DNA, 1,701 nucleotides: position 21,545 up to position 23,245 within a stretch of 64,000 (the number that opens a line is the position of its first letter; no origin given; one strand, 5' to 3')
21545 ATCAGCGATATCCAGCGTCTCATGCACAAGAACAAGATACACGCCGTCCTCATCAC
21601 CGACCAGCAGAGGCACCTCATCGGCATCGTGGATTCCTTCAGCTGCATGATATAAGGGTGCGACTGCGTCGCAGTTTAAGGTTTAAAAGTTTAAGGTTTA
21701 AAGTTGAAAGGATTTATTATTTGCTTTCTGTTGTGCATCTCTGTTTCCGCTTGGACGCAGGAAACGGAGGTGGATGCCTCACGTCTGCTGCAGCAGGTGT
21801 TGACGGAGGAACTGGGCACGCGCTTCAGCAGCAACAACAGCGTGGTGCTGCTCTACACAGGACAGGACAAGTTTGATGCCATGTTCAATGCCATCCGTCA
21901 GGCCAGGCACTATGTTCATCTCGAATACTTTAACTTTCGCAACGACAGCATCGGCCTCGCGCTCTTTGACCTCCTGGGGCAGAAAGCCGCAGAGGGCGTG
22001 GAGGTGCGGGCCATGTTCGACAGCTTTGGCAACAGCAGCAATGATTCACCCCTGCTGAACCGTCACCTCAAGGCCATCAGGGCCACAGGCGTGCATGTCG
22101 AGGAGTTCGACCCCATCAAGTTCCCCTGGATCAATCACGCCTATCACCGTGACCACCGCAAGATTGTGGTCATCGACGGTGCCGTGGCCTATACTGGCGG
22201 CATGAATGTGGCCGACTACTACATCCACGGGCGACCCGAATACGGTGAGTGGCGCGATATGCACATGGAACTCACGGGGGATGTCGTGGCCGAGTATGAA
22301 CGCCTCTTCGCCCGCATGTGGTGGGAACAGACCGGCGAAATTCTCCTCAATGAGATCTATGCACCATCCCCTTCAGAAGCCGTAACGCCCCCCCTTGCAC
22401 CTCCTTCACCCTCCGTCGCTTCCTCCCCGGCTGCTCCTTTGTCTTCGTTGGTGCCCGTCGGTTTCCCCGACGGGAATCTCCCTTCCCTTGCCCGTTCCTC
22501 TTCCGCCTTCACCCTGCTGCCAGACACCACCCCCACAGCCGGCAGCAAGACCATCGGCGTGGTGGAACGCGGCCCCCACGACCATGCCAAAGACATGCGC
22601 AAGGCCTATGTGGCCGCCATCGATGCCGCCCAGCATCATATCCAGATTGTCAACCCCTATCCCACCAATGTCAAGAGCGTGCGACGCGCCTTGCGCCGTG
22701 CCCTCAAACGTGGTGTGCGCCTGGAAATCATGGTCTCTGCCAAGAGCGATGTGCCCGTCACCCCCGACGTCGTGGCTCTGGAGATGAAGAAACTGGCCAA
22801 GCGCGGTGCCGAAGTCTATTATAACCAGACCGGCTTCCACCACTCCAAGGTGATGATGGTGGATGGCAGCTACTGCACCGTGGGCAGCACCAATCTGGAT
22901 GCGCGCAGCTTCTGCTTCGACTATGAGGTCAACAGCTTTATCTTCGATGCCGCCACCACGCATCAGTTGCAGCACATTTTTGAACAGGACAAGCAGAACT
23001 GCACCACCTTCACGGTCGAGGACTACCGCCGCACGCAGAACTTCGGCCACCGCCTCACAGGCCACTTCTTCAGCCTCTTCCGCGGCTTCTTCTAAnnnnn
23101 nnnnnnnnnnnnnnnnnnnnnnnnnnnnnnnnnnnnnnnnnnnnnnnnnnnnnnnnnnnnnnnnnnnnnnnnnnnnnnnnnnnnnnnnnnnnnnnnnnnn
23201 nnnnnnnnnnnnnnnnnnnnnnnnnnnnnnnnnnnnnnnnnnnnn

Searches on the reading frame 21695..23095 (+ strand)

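Call 40: search_protein_families(library=pfam, proteins=[window:21695-23095:+], max_evalue=0.001)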
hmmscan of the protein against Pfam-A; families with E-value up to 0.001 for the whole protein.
window:21695-23095:+ (466 aa): 3 families
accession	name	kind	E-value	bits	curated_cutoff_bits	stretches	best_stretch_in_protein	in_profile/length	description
PF13091.12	PLDc_2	-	1.9e-39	135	27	2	306-432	2-131/132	PLD-like domain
PF00614.28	PLDc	-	1.6e-14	53.6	21.9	2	379-405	2-28/28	Phospholipase D Active site motif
PF11495.14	Regulator_TrmB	-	0.00094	18.9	22.2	0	305-429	15-124/233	Archaeal transcriptional regulator TrmB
